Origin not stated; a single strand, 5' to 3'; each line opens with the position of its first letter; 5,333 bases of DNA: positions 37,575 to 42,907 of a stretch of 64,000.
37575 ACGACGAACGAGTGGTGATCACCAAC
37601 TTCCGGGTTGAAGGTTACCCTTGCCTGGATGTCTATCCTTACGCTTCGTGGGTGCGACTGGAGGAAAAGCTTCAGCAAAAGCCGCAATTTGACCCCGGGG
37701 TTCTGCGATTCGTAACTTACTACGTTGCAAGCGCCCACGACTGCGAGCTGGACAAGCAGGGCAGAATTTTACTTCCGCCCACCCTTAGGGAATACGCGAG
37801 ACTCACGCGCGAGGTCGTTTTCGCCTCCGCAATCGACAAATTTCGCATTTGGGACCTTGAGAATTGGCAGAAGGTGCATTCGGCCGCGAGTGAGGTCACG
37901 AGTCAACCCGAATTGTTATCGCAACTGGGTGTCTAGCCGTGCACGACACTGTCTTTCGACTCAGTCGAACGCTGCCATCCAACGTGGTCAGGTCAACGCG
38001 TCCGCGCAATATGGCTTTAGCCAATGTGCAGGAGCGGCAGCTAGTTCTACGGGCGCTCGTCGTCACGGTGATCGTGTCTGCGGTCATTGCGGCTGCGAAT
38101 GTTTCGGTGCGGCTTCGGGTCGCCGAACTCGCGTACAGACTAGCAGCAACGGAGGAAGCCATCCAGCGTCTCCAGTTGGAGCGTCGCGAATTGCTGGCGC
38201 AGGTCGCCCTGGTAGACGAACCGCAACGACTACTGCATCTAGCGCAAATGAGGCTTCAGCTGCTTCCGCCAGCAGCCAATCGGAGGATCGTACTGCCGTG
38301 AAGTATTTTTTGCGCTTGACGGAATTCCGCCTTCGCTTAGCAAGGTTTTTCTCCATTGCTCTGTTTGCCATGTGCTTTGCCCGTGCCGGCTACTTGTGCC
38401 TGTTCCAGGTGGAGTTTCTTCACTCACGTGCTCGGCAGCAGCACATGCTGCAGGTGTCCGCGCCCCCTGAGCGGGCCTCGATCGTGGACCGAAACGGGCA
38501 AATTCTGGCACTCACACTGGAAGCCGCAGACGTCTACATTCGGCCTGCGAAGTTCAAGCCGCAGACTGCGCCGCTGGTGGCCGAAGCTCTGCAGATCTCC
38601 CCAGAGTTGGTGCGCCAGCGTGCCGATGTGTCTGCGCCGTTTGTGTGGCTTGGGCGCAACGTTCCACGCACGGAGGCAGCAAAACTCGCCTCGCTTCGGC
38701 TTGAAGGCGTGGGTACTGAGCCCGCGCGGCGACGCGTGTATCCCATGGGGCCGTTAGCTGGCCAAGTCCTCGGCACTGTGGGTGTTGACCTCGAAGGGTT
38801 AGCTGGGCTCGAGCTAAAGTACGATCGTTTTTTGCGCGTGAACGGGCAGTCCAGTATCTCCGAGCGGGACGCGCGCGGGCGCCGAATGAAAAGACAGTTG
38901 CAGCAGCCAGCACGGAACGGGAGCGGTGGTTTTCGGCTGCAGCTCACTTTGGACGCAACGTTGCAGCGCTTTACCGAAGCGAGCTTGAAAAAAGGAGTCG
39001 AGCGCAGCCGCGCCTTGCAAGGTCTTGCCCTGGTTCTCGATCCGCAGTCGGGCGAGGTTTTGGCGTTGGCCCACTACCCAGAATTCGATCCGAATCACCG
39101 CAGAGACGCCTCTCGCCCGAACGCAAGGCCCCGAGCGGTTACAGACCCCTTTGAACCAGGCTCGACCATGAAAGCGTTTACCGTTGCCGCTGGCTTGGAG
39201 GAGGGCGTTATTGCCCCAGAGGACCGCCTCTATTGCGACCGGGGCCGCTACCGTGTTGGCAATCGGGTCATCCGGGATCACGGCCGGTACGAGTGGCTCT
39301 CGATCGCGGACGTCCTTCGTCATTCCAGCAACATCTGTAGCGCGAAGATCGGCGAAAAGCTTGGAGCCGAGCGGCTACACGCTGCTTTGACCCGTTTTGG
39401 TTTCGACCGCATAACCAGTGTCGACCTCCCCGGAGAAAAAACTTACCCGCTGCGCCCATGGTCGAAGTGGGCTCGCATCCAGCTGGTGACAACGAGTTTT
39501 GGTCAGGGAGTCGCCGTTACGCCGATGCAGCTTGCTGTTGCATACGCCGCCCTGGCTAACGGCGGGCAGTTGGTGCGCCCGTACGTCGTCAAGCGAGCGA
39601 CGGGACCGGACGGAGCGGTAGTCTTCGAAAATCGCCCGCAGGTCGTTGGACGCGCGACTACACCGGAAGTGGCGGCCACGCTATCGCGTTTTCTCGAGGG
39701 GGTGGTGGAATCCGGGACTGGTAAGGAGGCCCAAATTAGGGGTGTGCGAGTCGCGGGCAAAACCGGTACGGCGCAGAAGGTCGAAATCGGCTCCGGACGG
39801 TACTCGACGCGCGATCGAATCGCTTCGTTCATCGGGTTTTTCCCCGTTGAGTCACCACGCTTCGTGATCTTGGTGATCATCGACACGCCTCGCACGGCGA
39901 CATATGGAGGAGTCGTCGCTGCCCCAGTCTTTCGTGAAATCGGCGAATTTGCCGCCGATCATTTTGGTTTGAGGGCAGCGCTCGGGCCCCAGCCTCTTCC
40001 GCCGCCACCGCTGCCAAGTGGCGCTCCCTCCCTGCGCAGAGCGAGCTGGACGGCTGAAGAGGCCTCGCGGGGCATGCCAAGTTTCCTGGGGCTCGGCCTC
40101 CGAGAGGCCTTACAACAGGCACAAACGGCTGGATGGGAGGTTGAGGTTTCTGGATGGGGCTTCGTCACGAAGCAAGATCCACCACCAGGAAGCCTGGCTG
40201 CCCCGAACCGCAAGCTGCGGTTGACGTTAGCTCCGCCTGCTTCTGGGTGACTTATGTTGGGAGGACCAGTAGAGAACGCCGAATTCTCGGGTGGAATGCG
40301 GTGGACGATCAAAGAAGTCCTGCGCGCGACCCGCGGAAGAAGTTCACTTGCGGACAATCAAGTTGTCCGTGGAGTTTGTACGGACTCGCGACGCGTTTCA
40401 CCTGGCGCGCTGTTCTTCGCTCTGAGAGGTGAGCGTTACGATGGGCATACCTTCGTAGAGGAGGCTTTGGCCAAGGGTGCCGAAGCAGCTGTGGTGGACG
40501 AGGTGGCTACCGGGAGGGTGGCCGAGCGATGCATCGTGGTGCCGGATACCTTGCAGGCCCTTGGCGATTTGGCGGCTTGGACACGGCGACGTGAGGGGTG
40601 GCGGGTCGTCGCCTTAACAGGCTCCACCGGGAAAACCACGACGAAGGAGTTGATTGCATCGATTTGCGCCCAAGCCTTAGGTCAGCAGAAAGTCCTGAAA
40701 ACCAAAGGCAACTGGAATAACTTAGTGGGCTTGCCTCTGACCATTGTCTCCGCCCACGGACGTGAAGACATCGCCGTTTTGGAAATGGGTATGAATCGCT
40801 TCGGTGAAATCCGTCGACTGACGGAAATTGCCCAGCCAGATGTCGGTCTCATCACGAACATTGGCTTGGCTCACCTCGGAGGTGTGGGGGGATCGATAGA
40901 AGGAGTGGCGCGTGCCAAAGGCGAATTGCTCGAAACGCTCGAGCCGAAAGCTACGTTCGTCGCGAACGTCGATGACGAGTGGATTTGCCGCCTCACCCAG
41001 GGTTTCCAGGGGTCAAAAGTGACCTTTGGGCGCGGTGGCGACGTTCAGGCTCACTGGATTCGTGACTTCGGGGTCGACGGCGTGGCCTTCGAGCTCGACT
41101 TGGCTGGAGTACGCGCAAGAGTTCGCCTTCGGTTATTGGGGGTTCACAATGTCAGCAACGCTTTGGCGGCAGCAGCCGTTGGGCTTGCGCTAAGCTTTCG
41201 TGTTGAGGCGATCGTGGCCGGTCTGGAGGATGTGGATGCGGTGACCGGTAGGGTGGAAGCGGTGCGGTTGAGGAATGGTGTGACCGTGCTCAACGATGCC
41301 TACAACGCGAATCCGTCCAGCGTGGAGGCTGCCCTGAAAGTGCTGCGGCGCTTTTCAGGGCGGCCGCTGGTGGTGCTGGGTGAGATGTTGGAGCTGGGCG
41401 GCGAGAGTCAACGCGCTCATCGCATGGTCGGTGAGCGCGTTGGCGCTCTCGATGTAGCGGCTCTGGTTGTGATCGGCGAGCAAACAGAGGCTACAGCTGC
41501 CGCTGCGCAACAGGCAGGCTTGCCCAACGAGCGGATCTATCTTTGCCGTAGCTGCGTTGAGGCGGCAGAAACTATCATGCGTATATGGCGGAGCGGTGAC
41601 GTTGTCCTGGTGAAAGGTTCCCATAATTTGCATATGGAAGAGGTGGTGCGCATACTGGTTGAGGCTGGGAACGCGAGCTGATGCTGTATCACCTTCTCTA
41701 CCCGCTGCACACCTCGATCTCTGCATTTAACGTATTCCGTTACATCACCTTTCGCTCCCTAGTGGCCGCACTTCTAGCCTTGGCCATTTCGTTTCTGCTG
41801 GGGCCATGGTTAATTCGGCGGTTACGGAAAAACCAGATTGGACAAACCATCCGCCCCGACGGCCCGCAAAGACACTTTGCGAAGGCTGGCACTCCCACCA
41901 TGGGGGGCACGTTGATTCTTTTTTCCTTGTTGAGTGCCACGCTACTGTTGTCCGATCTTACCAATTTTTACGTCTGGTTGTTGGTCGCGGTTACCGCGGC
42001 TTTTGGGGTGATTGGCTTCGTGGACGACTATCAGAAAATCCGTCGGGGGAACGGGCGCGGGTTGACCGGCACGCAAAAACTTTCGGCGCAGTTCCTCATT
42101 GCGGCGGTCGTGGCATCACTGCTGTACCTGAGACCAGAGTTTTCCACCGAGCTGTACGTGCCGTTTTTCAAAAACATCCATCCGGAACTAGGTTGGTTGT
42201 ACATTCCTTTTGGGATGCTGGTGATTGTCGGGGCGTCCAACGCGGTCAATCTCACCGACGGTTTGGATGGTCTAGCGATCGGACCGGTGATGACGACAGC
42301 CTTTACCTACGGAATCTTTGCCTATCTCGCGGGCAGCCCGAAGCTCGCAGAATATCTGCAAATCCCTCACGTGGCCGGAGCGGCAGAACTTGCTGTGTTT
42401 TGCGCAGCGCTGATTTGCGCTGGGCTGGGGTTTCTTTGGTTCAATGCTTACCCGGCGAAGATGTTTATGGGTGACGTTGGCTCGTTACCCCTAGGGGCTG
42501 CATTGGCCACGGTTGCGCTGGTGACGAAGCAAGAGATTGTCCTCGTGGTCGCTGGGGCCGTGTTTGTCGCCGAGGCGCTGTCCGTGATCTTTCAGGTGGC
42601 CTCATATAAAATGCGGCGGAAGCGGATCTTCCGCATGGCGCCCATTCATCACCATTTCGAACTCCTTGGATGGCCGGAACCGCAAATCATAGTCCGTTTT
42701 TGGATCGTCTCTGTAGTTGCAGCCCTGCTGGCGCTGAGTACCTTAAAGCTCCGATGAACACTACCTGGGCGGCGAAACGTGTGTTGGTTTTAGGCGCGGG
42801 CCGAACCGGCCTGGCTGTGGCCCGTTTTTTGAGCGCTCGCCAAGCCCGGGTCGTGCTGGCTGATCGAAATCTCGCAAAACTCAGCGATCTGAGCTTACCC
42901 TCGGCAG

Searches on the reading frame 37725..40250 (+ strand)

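Call 33: search_protein_families(library=pfam, proteins=[window:37725-40250:+], max_evalue=0.00001)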
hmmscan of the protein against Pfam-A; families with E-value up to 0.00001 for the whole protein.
window:37725-40250:+ (841 aa): 3 families
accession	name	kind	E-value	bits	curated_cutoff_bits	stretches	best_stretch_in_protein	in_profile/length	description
PF00905.27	Transpeptidase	-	4.3e-71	240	22.1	1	433-739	1-297/299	Penicillin binding protein transpeptidase domain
PF03717.20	PBP_dimer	-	2.9e-13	51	24.4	1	247-390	3-178/180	Penicillin-binding Protein dimerisation domain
PF03793.24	PASTA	-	1.2e-08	35.2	23.2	1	784-836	3-63/64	PASTA domain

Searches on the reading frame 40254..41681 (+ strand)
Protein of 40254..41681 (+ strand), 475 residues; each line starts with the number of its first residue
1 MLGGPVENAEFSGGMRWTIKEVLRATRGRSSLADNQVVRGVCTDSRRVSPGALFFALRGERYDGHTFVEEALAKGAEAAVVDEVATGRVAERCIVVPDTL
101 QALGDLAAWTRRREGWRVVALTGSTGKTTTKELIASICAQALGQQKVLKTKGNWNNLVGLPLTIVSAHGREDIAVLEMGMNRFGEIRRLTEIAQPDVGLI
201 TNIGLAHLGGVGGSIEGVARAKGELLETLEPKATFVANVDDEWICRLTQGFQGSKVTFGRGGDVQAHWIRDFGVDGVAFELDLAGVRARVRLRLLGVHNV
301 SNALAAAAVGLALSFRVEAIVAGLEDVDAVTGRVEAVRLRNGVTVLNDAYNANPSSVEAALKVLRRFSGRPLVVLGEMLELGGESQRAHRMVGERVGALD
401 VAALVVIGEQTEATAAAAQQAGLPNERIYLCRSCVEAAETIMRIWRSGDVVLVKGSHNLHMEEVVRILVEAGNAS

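Call 34: search_protein_families(library=pfam, proteins=[window:40254-41681:+], max_evalue=0.01)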
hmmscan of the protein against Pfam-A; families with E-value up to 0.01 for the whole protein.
window:40254-41681:+ (475 aa): 3 families
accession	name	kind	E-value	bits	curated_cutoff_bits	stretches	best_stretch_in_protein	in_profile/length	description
PF08245.18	Mur_ligase_M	-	6.6e-41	140.9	24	1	122-309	2-199/200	Mur ligase middle domain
PF02875.26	Mur_ligase_C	-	6e-22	79.3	28.4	1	332-457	1-127/127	Mur ligase, glutamate ligase domain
PF01225.30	Mur_ligase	-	2.2e-12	47.6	21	1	38-108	2-92/95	Mur ligase family, catalytic domain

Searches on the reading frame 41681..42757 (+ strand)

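Call 34: search_protein_families(library=pfam, proteins=[window:41681-42757:+], max_evalue=0.01)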
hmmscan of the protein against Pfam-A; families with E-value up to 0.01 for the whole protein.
window:41681-42757:+ (358 aa): 3 families
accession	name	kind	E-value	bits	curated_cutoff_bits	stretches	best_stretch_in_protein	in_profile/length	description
PF00953.26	Glycos_transf_4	-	7.5e-38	130.5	27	1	99-281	2-158/160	Glycosyl transferase family 4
PF10555.14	MraY_sig1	-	3.3e-05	23.6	20.1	1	68-80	1-13/13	Phospho-N-acetylmuramoyl-pentapeptide-transferase signature 1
PF14012.11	DUF4229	-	0.0018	18.7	27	1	17-51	22-56/68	Protein of unknown function (DUF4229)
